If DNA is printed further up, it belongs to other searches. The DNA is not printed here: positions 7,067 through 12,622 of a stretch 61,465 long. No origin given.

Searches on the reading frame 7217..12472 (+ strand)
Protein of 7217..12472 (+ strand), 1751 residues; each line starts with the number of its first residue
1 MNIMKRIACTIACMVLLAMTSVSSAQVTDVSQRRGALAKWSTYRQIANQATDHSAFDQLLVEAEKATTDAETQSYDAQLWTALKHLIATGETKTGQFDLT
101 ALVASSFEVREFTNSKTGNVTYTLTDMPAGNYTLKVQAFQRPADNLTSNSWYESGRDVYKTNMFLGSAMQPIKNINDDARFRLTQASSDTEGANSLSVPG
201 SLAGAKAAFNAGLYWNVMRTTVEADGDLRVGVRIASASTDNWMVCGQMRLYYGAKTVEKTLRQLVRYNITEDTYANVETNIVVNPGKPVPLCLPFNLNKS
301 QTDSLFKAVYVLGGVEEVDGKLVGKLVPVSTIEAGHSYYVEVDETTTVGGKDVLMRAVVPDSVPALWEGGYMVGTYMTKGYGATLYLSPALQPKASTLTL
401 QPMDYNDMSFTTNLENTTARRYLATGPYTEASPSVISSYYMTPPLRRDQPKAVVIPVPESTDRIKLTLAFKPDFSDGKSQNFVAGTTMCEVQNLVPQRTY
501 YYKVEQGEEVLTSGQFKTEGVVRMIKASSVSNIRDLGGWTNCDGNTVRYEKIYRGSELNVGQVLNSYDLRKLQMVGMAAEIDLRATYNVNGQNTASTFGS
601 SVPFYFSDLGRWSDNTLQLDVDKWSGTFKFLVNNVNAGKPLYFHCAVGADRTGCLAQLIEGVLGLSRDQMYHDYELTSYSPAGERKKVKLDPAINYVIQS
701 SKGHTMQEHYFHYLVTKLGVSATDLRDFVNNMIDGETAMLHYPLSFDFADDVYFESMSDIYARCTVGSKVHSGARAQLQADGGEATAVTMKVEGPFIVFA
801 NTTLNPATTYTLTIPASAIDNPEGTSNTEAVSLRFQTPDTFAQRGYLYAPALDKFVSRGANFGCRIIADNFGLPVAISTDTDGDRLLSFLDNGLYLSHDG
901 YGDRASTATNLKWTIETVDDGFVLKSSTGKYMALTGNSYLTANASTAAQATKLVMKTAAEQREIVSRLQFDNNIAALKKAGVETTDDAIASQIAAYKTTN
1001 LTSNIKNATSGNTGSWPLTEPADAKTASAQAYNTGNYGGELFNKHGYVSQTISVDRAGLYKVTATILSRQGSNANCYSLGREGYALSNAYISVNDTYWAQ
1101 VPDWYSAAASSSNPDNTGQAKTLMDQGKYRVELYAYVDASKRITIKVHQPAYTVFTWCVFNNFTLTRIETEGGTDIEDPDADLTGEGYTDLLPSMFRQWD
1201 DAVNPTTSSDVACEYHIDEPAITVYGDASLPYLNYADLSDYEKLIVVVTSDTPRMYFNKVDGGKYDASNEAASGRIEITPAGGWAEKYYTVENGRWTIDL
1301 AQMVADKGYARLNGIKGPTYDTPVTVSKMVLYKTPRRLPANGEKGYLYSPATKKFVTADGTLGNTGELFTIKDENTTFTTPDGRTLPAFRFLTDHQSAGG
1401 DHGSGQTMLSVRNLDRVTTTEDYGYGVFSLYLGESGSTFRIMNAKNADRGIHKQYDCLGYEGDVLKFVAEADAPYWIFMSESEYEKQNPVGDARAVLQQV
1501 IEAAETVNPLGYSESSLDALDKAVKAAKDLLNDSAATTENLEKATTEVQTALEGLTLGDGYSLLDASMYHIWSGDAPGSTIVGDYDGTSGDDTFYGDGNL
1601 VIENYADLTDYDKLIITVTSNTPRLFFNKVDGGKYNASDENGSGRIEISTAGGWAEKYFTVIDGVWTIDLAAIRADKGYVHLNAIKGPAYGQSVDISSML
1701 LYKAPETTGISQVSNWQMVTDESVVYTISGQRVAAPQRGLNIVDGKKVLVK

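Call 23: search_protein_families(library=pfam, proteins=[window:7217-12472:+], max_evalue=0.0001)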
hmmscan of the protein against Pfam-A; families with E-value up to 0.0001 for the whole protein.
window:7217-12472:+ (1751 aa): 2 families
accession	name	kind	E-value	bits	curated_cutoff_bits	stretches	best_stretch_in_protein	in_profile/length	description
PF13350.11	Y_phosphatase3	-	1.6e-21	77.8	22.2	1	526-687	2-177/240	Tyrosine phosphatase family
PF07554.19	FIVAR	-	2.9e-06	28.3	29.2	1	1496-1555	4-70/71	FIVAR domain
